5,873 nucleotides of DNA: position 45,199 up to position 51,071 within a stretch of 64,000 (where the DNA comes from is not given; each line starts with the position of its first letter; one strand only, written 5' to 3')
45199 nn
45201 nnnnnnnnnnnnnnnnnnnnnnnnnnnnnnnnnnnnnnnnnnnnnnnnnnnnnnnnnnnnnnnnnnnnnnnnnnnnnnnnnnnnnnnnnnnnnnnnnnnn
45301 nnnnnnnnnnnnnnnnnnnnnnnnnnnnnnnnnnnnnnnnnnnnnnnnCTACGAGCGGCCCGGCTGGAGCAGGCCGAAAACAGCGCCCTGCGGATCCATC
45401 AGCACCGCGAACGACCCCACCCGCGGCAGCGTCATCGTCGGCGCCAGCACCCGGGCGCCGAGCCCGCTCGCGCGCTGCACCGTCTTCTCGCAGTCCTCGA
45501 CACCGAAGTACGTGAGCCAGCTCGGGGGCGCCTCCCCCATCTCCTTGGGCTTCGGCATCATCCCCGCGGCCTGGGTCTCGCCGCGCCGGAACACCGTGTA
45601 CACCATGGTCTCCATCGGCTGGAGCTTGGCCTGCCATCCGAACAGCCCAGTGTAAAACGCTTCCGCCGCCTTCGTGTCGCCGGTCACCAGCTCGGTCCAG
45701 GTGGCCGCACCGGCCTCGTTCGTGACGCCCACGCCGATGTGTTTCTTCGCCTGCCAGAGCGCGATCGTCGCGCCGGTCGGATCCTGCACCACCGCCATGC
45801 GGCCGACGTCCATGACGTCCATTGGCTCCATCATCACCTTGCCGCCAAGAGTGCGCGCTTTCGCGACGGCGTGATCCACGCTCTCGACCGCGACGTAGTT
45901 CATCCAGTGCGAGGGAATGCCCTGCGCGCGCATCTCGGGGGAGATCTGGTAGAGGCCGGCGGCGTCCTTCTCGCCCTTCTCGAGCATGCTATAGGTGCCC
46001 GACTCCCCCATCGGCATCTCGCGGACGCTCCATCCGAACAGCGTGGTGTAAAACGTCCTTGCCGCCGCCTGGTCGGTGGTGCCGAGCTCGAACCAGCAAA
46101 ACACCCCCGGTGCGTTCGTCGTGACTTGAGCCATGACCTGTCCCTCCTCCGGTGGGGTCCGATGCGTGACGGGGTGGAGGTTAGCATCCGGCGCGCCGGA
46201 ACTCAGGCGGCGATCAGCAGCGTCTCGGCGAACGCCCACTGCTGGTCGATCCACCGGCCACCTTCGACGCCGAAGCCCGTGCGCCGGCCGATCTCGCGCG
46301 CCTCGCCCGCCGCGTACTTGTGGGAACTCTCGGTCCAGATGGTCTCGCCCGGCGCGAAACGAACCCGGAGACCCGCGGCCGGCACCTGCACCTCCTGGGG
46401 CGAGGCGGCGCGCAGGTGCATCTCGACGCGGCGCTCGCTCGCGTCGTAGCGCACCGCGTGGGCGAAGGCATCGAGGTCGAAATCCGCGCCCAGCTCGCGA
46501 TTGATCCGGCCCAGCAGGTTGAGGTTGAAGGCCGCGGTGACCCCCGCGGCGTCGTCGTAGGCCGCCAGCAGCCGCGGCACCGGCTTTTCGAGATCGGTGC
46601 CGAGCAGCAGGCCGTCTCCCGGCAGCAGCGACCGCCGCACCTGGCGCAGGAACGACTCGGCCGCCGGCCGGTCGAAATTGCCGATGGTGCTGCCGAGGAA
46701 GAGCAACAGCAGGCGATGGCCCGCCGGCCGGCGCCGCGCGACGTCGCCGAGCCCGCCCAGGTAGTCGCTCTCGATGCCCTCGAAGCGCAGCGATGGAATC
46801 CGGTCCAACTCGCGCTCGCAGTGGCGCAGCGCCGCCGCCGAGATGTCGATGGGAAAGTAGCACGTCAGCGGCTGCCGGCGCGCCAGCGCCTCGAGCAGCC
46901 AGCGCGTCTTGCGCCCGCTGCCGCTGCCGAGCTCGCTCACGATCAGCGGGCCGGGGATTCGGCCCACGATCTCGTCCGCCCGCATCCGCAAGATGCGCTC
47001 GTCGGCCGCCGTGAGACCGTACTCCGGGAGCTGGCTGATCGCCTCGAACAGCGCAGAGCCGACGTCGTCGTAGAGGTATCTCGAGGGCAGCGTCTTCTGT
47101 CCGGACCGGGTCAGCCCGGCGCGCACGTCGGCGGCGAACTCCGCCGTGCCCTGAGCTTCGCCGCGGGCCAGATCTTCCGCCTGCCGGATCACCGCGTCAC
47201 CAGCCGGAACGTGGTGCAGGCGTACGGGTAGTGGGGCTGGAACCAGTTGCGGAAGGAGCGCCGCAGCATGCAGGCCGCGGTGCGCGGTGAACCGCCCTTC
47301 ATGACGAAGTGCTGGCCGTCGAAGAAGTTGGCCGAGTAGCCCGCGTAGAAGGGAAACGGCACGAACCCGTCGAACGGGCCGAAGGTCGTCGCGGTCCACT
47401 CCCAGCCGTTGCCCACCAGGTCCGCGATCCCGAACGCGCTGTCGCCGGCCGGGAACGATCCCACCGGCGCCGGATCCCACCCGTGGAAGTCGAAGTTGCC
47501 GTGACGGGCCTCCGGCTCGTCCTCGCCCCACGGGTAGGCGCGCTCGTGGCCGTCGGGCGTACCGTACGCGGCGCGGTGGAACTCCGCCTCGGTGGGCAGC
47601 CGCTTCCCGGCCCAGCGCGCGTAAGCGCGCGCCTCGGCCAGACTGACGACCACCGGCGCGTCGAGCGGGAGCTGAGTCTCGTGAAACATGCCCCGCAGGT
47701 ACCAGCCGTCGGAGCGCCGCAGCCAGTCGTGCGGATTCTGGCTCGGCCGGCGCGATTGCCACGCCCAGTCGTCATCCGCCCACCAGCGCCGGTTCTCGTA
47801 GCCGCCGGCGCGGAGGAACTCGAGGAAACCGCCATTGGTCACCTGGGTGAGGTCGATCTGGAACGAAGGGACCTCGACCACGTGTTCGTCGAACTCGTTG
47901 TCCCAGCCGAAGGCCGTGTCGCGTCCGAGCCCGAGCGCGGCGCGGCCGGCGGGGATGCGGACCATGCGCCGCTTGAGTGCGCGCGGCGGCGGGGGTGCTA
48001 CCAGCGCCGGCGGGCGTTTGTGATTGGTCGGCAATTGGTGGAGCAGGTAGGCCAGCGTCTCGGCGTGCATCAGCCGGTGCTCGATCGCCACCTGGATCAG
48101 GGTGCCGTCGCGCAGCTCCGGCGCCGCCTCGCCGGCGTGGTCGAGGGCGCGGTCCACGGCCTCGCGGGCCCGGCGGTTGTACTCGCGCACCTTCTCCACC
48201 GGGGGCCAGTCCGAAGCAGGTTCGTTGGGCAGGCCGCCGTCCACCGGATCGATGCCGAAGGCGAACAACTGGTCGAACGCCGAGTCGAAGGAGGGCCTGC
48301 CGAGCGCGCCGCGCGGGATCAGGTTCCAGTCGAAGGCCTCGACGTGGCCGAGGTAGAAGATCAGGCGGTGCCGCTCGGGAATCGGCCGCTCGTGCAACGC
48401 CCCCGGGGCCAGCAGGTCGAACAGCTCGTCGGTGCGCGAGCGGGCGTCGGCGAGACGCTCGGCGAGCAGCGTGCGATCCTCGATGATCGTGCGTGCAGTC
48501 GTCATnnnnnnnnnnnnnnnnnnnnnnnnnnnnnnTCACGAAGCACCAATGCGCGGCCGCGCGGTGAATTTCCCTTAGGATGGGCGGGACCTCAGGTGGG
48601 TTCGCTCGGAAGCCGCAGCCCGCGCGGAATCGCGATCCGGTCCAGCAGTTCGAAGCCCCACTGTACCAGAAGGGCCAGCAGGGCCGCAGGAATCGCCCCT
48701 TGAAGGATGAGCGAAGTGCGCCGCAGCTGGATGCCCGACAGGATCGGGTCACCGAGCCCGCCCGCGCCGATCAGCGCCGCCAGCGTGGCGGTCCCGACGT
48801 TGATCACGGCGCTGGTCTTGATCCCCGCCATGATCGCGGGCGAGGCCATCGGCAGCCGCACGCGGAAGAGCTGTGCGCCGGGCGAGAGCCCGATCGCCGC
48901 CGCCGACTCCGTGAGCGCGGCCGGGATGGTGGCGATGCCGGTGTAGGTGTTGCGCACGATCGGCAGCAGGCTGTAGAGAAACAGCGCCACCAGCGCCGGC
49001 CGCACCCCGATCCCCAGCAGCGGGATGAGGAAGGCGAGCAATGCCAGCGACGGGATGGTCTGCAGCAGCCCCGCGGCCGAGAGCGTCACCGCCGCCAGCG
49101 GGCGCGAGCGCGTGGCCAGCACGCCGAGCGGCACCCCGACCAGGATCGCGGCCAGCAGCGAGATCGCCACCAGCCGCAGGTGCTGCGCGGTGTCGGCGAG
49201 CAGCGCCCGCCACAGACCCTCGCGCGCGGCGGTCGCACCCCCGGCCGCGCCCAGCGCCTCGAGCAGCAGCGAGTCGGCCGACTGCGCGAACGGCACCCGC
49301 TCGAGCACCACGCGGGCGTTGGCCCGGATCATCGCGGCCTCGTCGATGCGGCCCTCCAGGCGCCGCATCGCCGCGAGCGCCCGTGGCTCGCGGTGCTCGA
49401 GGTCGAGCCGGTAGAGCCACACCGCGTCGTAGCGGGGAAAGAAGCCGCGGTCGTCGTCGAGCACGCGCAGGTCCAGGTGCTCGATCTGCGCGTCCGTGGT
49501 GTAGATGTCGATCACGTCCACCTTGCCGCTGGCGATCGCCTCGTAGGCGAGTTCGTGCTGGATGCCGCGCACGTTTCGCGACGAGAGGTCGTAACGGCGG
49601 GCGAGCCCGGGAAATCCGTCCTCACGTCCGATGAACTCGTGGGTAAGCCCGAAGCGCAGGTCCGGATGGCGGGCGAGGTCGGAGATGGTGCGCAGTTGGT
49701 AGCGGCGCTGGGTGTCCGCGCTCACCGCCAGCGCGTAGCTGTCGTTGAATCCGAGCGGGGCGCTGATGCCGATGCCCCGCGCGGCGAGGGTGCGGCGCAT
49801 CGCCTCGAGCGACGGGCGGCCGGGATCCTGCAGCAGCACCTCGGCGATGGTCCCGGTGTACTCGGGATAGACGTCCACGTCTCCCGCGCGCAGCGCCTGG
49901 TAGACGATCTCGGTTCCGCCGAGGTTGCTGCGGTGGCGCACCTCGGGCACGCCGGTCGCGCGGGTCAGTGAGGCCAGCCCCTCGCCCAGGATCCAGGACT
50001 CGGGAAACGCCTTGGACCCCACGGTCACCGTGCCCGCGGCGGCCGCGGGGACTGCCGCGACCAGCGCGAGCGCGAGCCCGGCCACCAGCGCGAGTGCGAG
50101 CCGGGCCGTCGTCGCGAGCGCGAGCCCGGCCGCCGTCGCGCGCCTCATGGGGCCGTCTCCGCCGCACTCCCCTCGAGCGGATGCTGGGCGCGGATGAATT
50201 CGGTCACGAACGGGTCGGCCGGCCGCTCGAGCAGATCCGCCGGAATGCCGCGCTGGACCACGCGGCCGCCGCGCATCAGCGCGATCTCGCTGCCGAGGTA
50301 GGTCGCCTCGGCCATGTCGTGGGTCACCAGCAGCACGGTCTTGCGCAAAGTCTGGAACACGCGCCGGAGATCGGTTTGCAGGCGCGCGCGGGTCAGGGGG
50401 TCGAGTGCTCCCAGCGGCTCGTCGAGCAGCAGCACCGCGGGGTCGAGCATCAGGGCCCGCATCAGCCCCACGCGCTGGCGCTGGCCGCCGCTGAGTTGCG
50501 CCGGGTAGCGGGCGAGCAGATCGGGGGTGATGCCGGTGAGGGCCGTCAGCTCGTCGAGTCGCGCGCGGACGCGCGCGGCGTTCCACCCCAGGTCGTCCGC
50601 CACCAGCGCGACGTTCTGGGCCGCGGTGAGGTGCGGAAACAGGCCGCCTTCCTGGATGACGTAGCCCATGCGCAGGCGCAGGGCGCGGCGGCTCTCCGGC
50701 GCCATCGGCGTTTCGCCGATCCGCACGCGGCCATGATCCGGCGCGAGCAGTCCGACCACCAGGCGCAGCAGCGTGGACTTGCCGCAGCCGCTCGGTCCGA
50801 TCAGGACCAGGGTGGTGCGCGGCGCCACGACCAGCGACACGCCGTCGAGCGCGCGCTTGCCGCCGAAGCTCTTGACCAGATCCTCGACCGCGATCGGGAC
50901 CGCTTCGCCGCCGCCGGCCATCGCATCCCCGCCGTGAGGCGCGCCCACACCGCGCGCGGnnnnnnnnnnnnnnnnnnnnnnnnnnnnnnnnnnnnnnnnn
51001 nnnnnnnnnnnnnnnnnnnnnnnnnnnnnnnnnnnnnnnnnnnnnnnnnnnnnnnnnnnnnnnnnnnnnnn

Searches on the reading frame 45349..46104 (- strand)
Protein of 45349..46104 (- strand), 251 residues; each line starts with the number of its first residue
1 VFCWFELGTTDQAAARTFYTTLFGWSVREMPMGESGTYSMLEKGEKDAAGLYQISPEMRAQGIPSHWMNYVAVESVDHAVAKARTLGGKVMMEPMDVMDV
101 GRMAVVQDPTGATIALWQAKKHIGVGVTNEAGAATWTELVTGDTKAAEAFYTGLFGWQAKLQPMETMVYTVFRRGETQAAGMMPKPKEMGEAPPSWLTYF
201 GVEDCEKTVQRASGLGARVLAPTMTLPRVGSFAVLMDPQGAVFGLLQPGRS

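Call 25: search_protein_families(library=pfam, proteins=[window:45349-46104:-], max_evalue=0.001)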
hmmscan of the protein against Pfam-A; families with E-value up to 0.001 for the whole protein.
window:45349-46104:- (251 aa): 3 families
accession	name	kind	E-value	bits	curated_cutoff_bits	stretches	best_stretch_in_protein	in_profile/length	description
PF00903.31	Glyoxalase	-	6.5e-23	81.9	20.6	2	5-115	5-120/121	Glyoxalase/Bleomycin resistance protein/Dioxygenase superfamily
PF22677.2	Ble-like_N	-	2.8e-14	53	24.5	2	2-34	2-34/41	Bleomycin resistance protein-like N-terminal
PF18029.7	Glyoxalase_6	-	3.3e-14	53.9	23.6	2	8-114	5-103/106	Glyoxalase-like domain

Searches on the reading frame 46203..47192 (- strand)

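Call 25: search_protein_families(library=pfam, proteins=[window:46203-47192:-], max_evalue=0.001)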
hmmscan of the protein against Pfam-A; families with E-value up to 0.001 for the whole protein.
window:46203-47192:- (329 aa): 1 family
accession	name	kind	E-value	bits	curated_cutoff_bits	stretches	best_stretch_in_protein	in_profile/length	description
PF10017.15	Methyltransf_33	-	3.7e-93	312.3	23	1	19-326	1-302/304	Histidine-specific methyltransferase, SAM-dependent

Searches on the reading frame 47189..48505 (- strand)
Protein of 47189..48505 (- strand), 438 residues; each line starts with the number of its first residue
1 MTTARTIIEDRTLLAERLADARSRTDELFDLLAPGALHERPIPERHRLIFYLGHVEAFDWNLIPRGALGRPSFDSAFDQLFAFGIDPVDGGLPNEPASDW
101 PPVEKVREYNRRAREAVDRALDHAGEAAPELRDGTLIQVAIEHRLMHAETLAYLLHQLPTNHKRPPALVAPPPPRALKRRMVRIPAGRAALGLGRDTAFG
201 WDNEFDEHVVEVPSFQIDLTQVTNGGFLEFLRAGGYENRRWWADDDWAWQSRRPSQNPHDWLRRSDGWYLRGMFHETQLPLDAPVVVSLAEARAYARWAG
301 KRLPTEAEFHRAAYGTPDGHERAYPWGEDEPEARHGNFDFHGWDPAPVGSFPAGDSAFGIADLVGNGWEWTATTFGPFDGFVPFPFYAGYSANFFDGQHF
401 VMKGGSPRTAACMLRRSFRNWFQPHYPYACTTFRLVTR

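Call 25: search_protein_families(library=pfam, proteins=[window:47189-48505:-], max_evalue=0.001)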
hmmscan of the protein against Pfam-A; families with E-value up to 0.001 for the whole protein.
window:47189-48505:- (438 aa): 2 families
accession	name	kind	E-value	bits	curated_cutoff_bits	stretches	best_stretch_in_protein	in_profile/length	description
PF03781.23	FGE-sulfatase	-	7.3e-47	160.6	23.3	1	180-436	4-254/255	Sulfatase-modifying factor enzyme 1-like domain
PF12867.12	DinB_2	-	7.8e-08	33.3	24.8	1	18-150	2-127/128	DinB superfamily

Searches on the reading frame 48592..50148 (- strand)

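Call 25: search_protein_families(library=pfam, proteins=[window:48592-50148:-], max_evalue=0.001)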
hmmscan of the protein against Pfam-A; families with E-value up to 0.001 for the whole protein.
window:48592-50148:- (518 aa): 2 families
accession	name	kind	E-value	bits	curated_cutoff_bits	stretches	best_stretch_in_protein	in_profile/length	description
PF04069.17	OpuAC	-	1.3e-51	176.1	21.2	1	40-285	2-245/257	Substrate binding domain of ABC-type glycine betaine transport system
PF00528.27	BPD_transp_1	-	2.7e-21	76.6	26.4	1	338-504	1-180/184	Binding-protein-dependent transport system inner membrane component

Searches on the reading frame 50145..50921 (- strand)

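Call 25: search_protein_families(library=pfam, proteins=[window:50145-50921:-], max_evalue=0.001)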
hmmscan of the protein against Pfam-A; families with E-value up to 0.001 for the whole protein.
window:50145-50921:- (258 aa): 5 families
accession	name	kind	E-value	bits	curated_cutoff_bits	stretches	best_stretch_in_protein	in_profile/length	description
PF00005.33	ABC_tran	-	2.2e-33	116.2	25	1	25-170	1-136/137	ABC transporter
PF13304.12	AAA_21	-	1.5e-07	32.2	27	0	39-59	3-23/304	AAA domain, putative AbiEii toxin, Type IV TA system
PF13555.12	AAA_29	-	0.00034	20.7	27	1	26-63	13-50/61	P-loop containing region of AAA domain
PF13401.12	AAA_22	-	0.00053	20.7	27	0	36-77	6-33/130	AAA domain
PF03215.21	Rad17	-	0.00067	20.1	23.8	0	22-55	32-65/186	Rad17 P-loop domain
